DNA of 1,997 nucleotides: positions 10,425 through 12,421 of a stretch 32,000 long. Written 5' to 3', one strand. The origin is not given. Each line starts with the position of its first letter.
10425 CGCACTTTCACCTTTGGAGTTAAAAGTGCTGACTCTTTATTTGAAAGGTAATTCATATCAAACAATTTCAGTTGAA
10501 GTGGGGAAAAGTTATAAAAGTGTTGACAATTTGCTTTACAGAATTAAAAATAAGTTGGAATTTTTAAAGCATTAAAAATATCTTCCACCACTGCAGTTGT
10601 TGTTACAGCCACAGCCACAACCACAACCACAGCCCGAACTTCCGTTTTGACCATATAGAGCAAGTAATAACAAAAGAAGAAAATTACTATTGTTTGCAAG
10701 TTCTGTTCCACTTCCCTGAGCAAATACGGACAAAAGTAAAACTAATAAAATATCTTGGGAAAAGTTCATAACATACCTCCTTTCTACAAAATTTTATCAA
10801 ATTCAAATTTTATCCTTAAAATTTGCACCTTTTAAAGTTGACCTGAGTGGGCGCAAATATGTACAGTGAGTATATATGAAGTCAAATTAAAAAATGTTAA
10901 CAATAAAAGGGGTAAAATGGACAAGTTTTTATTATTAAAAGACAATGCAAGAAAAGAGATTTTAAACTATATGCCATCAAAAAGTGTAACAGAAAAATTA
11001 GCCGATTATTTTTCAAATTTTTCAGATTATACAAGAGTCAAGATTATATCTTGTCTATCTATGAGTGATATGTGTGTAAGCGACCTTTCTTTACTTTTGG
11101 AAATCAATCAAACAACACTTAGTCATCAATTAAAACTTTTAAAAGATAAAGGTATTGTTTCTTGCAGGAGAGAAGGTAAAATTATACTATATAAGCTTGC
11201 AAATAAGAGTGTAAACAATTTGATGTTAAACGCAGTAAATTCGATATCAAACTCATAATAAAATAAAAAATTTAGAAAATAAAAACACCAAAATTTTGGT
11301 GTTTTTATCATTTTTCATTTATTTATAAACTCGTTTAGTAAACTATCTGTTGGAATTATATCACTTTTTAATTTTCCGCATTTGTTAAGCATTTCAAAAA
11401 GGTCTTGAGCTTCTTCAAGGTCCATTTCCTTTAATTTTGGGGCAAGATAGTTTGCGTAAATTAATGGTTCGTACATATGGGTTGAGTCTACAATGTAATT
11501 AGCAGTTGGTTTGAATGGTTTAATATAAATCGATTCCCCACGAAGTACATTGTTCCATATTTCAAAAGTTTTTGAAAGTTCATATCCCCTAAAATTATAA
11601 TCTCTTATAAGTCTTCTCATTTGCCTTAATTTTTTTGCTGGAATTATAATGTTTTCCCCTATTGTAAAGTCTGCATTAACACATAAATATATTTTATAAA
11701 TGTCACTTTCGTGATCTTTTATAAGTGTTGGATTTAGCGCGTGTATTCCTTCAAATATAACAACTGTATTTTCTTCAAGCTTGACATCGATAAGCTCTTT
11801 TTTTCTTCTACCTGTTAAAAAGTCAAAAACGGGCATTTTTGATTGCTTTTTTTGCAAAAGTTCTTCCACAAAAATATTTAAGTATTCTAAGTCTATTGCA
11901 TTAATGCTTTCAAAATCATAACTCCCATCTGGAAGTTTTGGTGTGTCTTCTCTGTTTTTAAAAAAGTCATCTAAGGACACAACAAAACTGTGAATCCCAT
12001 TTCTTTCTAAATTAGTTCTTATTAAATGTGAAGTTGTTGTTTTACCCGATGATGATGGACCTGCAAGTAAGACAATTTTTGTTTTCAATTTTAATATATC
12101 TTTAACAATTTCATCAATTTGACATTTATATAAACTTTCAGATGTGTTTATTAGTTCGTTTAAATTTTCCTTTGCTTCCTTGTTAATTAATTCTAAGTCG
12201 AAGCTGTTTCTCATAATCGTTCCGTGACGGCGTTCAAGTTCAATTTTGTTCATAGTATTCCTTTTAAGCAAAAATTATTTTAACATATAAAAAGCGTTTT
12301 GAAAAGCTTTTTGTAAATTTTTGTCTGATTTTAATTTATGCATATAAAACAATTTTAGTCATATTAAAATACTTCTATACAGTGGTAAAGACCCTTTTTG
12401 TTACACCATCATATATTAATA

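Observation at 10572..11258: Divergent pair: ArsR/SmtB regulator and a 65-aa peptide ending in (Gly-Cys)5-NNN-C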

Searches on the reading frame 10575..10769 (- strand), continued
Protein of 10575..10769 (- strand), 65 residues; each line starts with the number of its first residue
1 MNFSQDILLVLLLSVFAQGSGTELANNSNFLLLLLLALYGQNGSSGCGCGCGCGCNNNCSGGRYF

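Call 54: search_protein_families(library=ncbifam, alignment_id=A3, max_evalue=1)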
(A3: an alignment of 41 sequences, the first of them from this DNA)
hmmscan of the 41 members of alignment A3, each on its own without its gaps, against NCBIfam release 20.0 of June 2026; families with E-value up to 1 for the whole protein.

A. member 1, seq(65 aa): 1 family
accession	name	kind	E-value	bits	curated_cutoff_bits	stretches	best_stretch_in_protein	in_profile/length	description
NF047638.1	throspo3_MtsC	equivalog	0.064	12.1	350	1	40-56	33-49/428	cell-cell cohesion MYXO-CTERM protein MtsC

B. families by the number of members that match (of 41 scanned): 8 families
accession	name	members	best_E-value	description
NF047803.1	LIC12338_lipo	3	0.075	LIC12338 family lipoprotein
TIGR04200.2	targ_of_XrtJ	1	0.024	PExPT-CTERM protein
NF009587.0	PRK13027.1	1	0.035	C4-dicarboxylate transporter DctA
NF033490.1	small_SPW0924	1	0.039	SPW_0924 family protein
NF058595.1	invert_tail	1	0.051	lipo-invert putative C-terminal anchoring domain-containing protein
NF047638.1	throspo3_MtsC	1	0.064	cell-cell cohesion MYXO-CTERM protein MtsC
TIGR02595.1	PEP_CTERM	1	0.13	PEP-CTERM sorting domain-containing protein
NF047942.1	TatA_Rickett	1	0.19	twin-arginine translocase TatA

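Call 57: search_dna_similar(query=window:10575-10769:-, collection=plasmids, mode=protein, max_evalue=1, max_rows=10)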
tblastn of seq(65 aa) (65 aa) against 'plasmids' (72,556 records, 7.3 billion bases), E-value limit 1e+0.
No match.

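Call 58: search_dna_similar(query=window:10575-10769:-, collection=phages, mode=protein, max_evalue=1, max_rows=10)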
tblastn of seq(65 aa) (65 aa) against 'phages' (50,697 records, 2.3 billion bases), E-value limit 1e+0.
No match.

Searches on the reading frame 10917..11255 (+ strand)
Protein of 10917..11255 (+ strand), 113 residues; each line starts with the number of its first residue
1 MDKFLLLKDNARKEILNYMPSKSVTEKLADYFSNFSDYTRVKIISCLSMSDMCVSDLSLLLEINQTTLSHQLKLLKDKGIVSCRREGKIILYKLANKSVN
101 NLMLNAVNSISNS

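Call 3: search_protein_families(library=ncbifam, proteins=[window:10917-11255:+], max_evalue=10)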
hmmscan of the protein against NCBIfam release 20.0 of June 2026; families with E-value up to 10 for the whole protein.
seq(113 aa): 12 families
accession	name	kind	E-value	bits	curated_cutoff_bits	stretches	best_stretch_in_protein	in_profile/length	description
NF033788.1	HTH_metalloreg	subfamily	5.5e-22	77.4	55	1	29-102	2-76/77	metalloregulator ArsR/SmtB family transcription factor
NF033789.1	repress_SdpR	subfamily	4.2e-15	55.4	100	2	32-104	2-74/79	autorepressor SdpR family transcription factor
NF040642.1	sulf_sens_BigR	equivalog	5.2e-13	48.9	155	1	27-103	9-85/95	sulfite-sensing transcriptional repressor BigR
NF045707.1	Dbac_1936_reg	equivalog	8.9e-11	41.7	115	1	33-104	12-83/99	ArsR/SmtB-type metalloregulator TsoR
NF007528.0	PRK10141.1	subfamily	1.7e-10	40.8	97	1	30-96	8-75/117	metalloregulator ArsR/SmtB family transcription factor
NF041413.1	ArsR_Rv2640c_fam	equivalog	1.3e-08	35.3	155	1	32-103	36-110/118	Rv2640c family ArsR-like transcriptional regulator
NF047906.1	CdPbTransRegCmtR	equivalog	6.8e-06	25.9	150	1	34-104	17-87/104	Cd(II)/Pb(II)-sensing metalloregulatory transcriptional regulator CmtR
TIGR01884.1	cas_HTH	subfamily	0.0007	19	60.2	1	36-92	140-199/202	CRISPR-associated CARF protein Csa3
NF052532.1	TransRegPagRBaca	equivalog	0.00088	19.3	170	1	30-103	19-92/99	transcriptional repressor PagR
NF053602.1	Phr_regulator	exception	0.0051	16.4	320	1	37-86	11-60/191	heat shock transcription regulator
NF053755.1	MsvR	equivalog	0.0071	16.1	220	1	38-85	13-60/236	transcriptional factor MsvR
NF038251.1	AdcR_fam_Zn_TF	equivalog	0.036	14.3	175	1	39-98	37-99/143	zinc-dependent MarR family transcriptional regulator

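Call 4: search_protein_families(library=pfam, proteins=[window:10917-11255:+], max_evalue=10)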
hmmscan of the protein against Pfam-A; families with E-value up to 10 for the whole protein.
seq(113 aa): 9 families
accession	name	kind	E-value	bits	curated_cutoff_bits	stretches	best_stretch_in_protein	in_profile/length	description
PF01022.26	HTH_5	-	5.9e-13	48.9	22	1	38-82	2-46/47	Bacterial regulatory protein, arsR family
PF02002.24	TFIIE_alpha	-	0.0028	18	22.9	1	35-86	10-62/105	TFIIE alpha subunit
PF12840.13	HTH_20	-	0.0032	17.9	27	1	37-82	3-49/51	Helix-turn-helix domain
PF13601.12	HTH_34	-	0.0034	17.9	27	1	40-86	2-49/80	Winged helix DNA-binding domain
PF13545.12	HTH_Crp_2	-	0.0096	16.3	27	1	55-92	26-62/70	Crp-like helix-turn-helix domain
PF13412.12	HTH_24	-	0.014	15.4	21.9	1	37-81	2-47/48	Winged helix-turn-helix DNA-binding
PF03965.22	Penicillinase_R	-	0.026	15.3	22.6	1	59-93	29-63/115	Penicillinase repressor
PF12802.13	MarR_2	-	0.11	13.1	27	1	54-82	23-51/61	MarR family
PF01978.25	TrmB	-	0.17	12.2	25.6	1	50-94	21-64/68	Sugar-specific transcriptional regulator TrmB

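Call 21: search_solved_structures(query=window:10917-11255:+, max_evalue=0.001, show_alignments=3)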
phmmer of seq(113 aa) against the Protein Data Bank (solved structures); distinct sequences matched with E-value up to 0.001: 27.
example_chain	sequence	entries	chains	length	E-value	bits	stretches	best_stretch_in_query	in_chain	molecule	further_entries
1r1t_A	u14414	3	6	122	1.7e-13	53.7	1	23-109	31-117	Transcriptional repressor smtB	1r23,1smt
4ggg_A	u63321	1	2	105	3.8e-13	52.6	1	24-108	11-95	Repressor protein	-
6cda_A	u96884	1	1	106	5.4e-13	52.2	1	24-108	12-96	ArsR family transcriptional regulator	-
1r1u_A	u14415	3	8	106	7.7e-13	51.7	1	24-108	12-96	repressor protein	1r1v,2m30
2kjb_A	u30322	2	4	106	7.7e-13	51.7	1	24-108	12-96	CzrA protein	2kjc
6cdb_A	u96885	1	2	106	7.8e-13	51.7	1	24-108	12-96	ArsR family transcriptional regulator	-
1r22_A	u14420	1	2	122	3.4e-12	49.6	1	23-111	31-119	Transcriptional repressor smtB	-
9t6t_A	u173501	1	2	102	5.7e-10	42.5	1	20-104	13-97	Lmo1102 protein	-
9t6r_A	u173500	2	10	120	7.2e-10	42.1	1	19-105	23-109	Lmo1102 protein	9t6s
8qkf_A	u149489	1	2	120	1.7e-09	41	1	19-109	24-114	ArsR family transcriptional regulator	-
3f72_A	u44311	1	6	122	3.7e-09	39.9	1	33-107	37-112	Cadmium efflux system accessory protein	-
1u2w_A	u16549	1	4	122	5.2e-09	39.4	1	33-106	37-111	Cadmium efflux system accessory protein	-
3pqj_A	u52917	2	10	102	9.7e-07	32.1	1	27-107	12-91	Biofilm growth-associated repressor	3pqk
6jmi_A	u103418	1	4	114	2.5e-06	30.8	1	26-104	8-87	Uncharacterized HTH-type transcriptional regulator Rv0081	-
4k2e_A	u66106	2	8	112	3.1e-06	30.5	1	34-101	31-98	Transcriptional activator HlyU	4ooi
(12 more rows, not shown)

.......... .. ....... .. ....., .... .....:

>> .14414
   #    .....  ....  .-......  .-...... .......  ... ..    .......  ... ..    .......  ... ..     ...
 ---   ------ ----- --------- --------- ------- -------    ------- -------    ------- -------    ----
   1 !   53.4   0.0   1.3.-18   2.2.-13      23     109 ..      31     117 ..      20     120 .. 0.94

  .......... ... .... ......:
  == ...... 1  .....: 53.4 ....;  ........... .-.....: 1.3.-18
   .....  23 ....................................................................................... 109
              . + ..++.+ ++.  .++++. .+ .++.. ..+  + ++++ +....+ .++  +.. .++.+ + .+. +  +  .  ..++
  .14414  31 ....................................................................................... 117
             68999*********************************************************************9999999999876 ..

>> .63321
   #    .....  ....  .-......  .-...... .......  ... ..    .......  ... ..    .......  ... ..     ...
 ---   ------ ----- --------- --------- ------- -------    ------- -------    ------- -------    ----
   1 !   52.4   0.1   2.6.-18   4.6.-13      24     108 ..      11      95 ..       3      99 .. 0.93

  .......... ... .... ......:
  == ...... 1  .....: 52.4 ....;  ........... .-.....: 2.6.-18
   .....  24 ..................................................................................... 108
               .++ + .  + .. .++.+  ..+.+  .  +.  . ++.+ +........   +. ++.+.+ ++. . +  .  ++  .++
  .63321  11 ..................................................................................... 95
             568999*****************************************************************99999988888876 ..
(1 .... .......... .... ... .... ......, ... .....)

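Call 29: find_related_loci(query=A2, collection=genome_contigs, flank=3000)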
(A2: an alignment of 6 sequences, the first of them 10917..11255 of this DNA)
Query A2 (113 aa) in genome_contigs; peptide patterns used: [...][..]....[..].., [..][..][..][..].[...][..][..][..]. (x = any residue, [..] = any of these).
599 stretches matched a pattern (row limit reached: there are more); 487 encode a relative of the query (tblastn E <= 1e-3); the best 80 are kept; 80 distinct loci.
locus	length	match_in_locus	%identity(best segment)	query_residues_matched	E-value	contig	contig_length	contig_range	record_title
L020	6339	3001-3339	92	1-113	3e-65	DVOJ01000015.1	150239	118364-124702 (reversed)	MAG TPA_asm: Candidatus Caccopulliclostridium gallistercoris isolate CHK186-9395 CHK186__C246419_L150239_ERR3414581, who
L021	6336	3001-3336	90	1-112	7e-64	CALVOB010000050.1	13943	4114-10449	MAG: uncultured Clostridia bacterium isolate E14__bin321 genome assembly, contig: E14__k127_1592416, whole genome shotgu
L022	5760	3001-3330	61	1-110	3e-43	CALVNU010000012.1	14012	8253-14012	MAG: uncultured Clostridia bacterium isolate BRZ_CG__bin67 genome assembly, contig: BRZ_CG__NODE_5404_length_14012_cov_3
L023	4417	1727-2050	61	1-108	4e-43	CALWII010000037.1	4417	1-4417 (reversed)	MAG: uncultured Clostridia bacterium isolate E27__bin311 genome assembly, contig: E27__k127_213765, whole genome shotgun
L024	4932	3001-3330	61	1-110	5e-43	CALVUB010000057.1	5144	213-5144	MAG: uncultured Clostridia bacterium isolate BRZ_CM__bin93 genome assembly, contig: BRZ_CM__NODE_20381_length_5144_cov_3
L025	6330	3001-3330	59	1-110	2e-42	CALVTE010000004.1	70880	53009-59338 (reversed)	MAG: uncultured Clostridia bacterium isolate BRZ_BP__bin16 genome assembly, contig: BRZ_BP__NODE_689_length_70880_cov_6.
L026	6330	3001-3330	60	1-110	2e-42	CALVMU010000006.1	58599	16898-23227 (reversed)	MAG: uncultured Clostridia bacterium isolate BRZ_EH__bin39 genome assembly, contig: BRZ_EH__NODE_891_length_58599_cov_10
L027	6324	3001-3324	61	1-108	4e-42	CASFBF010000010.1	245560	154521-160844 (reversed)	uncultured Firmicutes bacterium isolate SI.B26.metabat-bins.1 genome assembly, contig: SI.B26.metabat-bins.1.fa_k141_371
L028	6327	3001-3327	63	2-110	4e-42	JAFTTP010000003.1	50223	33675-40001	MAG: Clostridia bacterium isolate RGIG4138 Roe_deer_Colon-1__c63432, whole genome shotgun sequence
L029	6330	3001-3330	60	1-110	1e-41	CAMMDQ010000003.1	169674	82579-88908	MAG: uncultured Firmicutes bacterium isolate ERR4968606_bin.18_MetaWRAP_v1.1_MAG genome assembly, contig: NODE_73_length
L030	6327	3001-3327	61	1-109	6e-42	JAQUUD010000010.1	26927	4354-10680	MAG: Clostridia bacterium isolate STD2_135 NODE_6336_length_26927_cov_5.811530_Sandtown_D2, whole genome shotgun sequenc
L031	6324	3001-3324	59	1-108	1e-41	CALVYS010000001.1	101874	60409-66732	MAG: uncultured Clostridia bacterium isolate BRZ_DK__bin70 genome assembly, contig: BRZ_DK__NODE_198_length_101874_cov_4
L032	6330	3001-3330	60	1-110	1e-41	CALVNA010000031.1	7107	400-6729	MAG: uncultured Clostridia bacterium isolate BRZ_DN__bin10 genome assembly, contig: BRZ_DN__NODE_12507_length_7107_cov_5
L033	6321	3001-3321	62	1-107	2e-41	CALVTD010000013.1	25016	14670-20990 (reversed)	MAG: uncultured Clostridia bacterium isolate BRZ_CQ__bin56 genome assembly, contig: BRZ_CQ__NODE_1957_length_25016_cov_4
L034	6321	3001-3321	58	2-108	3e-41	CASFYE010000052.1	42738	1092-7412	uncultured Firmicutes bacterium isolate SI.B45.metabat-bins.19 genome assembly, contig: SI.B45.metabat-bins.19.fa_k141_2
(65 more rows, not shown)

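Call 66: find_homologous_proteins(query=window:10917-11255:+, max_evalue=1e-15)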
Query seq(113 aa) (113 aa): 27 proteins with E <= 1e-15 among 35 candidates.
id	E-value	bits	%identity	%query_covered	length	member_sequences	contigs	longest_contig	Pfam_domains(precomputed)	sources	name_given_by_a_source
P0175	4.3e-59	214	96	98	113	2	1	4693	PF01022.27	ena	-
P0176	2.0e-57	209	91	100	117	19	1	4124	PF01022.27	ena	-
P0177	2.8e-56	205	90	99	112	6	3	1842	PF01022.27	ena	-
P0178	4.0e-55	202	88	99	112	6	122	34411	PF01022.27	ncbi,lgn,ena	-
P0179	2.4e-51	190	82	98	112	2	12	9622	PF01022.27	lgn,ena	-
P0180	2.1e-47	177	78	97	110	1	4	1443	PF01022.27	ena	-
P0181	2.1e-45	171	76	98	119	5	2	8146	PF01022.27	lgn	-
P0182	7.0e-36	140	60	96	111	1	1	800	PF01022.27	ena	-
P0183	1.6e-35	139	61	96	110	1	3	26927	PF01022.27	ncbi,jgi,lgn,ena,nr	ncbi:MAG: metalloregulator ArsR/SmtB family transcription factor [Clostridia bacterium]|nr:metallore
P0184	9.2e-31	124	53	97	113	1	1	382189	PF01022.27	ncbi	-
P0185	3.7e-28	115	55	96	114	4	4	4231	PF12840.14,PF01022.27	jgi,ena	-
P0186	5.8e-28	115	51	95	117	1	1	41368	PF12840.14,PF01022.27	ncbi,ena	-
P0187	6.5e-28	115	51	95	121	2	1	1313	PF12840.14,PF01022.27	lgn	-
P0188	1.4e-27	113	50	95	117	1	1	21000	PF12840.14,PF01022.27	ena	-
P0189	4.9e-27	112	49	99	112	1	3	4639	PF12840.14,PF01022.27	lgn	-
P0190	4.9e-27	112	51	96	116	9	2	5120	PF12840.14,PF01022.27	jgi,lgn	-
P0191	1.1e-26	111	54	86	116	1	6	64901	PF12840.14,PF01022.27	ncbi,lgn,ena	-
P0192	1.1e-26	111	52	94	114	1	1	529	PF12840.14,PF01022.27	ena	-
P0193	2.4e-26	109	55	82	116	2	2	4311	PF12840.14,PF01022.27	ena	-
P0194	2.7e-25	106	52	93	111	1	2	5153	PF12840.14,PF01022.27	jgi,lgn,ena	-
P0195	3.1e-24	103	53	88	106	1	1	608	PF01022.27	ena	-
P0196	3.3e-24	103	53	93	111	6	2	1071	PF12840.14,PF01022.27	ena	-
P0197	4.3e-24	102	53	91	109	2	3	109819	PF12840.14,PF01022.27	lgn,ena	-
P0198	1.1e-23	101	51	89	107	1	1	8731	PF01022.27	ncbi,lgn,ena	-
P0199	3.3e-23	99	53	92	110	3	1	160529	PF12840.14,PF01022.27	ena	-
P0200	3.1e-22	96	52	92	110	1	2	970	PF12840.14,PF01022.27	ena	-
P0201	8.7e-21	92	54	75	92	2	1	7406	PF01022.27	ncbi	-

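Call 67: find_encoding_contigs(protein=P0184, flank=2500, max_places=2)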
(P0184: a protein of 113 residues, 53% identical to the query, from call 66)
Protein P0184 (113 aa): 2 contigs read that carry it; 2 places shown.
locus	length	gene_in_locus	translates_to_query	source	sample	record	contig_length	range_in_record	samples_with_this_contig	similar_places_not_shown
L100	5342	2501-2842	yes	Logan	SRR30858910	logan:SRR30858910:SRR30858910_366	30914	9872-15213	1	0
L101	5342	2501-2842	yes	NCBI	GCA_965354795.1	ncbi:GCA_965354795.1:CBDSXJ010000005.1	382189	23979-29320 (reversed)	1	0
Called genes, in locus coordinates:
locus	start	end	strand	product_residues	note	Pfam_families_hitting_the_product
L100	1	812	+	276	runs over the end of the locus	PF17827:PrmC_N, PF03602:Cons_hypoth95 (weak), PF05175:MTS, PF06325:PrmA, PF13847:Methyltransf_31, PF08241:Methyltransf_11 (weak), PF09445:Methyltransf_15 (weak), PF13649:Methyltransf_25, +1 more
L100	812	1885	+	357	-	PF03462:PCRF, PF00472:RF-1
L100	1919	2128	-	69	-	PF13560:HTH_31 (weak), PF12844:HTH_19, PF01381:HTH_3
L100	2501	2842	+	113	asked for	PF01022:HTH_5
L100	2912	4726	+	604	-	PF27096:UvrC_M, PF22920:UvrC_RNaseH, PF08459:UvrC_RNaseH_dom, PF00633:HHH (faint), PF12826:HHH_2, PF14520:HHH_5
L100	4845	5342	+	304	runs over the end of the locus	PF01565:FAD_binding_4, PF02873:MurB_C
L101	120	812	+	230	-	PF03602:Cons_hypoth95 (weak), PF05175:MTS, PF06325:PrmA, PF01170:UPF0020 (faint), PF13847:Methyltransf_31, PF08241:Methyltransf_11 (weak), PF09445:Methyltransf_15, PF13649:Methyltransf_25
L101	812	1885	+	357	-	PF03462:PCRF, PF00472:RF-1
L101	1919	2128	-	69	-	PF13560:HTH_31 (weak), PF12844:HTH_19, PF01381:HTH_3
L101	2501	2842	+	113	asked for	PF01022:HTH_5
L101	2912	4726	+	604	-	PF27096:UvrC_M, PF22920:UvrC_RNaseH, PF08459:UvrC_RNaseH_dom, PF00633:HHH (faint), PF12826:HHH_2, PF14520:HHH_5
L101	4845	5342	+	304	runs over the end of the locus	PF01565:FAD_binding_4, PF02873:MurB_C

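Call 68: find_encoding_contigs(protein=P0199, flank=2500, max_places=2)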
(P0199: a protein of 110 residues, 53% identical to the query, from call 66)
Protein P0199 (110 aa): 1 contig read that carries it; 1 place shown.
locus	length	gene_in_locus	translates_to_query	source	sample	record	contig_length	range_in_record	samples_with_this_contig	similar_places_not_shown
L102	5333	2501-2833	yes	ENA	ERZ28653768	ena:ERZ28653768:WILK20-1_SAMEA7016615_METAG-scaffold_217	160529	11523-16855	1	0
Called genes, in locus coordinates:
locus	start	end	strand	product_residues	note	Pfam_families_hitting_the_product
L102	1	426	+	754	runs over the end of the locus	PF04932:Wzy_C, PF00535:Glycos_transf_2, PF10111:Glyco_tranf_2_2 (weak)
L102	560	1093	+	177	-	PF04488:Gly_transf_sug (weak)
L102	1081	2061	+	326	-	PF00535:Glycos_transf_2, PF10111:Glyco_tranf_2_2, PF13641:Glyco_tranf_2_3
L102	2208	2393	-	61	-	-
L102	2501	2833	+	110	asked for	PF01022:HTH_5, PF12840:HTH_20 (weak)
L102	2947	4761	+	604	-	PF01541:GIY-YIG, PF27096:UvrC_M, PF22920:UvrC_RNaseH, PF08459:UvrC_RNaseH_dom, PF14520:HHH_5, PF12826:HHH_2 (weak)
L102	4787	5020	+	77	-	PF07866:DUF1653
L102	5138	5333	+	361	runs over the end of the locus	-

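Call 69: find_encoding_contigs(protein=P0186, flank=2500, max_places=2)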
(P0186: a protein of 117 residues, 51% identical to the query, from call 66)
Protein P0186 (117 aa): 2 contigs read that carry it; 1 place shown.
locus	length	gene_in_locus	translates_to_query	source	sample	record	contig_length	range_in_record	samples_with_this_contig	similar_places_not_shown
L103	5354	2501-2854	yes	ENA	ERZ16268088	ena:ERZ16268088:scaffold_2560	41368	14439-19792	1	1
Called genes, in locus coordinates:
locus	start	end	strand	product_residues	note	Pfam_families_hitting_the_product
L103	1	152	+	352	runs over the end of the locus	PF03462:PCRF, PF00472:RF-1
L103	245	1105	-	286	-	PF18937:DUF5685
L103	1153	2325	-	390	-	PF01594:AI-2E_transport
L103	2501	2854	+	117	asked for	PF01022:HTH_5, PF12840:HTH_20 (weak)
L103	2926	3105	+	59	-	-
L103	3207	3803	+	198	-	-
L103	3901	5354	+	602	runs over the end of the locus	PF01541:GIY-YIG, PF27096:UvrC_M, PF22920:UvrC_RNaseH, PF08459:UvrC_RNaseH_dom, PF12826:HHH_2 (weak), PF14520:HHH_5 (weak)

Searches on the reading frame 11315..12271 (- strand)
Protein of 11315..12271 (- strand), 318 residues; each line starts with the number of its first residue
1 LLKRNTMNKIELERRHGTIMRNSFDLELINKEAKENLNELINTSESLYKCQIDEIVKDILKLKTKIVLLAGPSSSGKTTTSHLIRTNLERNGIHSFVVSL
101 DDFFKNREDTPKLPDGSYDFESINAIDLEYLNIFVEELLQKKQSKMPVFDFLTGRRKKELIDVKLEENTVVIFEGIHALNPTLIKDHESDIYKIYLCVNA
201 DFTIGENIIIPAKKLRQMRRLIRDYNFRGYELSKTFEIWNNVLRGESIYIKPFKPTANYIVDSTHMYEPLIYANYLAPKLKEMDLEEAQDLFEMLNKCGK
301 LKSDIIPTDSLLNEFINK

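Call 59: search_protein_families(library=pfam, proteins=[window:11315-12271:-], max_evalue=0.00001)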
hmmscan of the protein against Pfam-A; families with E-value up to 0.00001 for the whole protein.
window:11315-12271:- (318 aa): 1 family
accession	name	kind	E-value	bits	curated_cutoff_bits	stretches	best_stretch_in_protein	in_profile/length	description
PF00485.24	PRK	-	1.4e-18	67.9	22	1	67-263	2-189/196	Phosphoribulokinase / Uridine kinase family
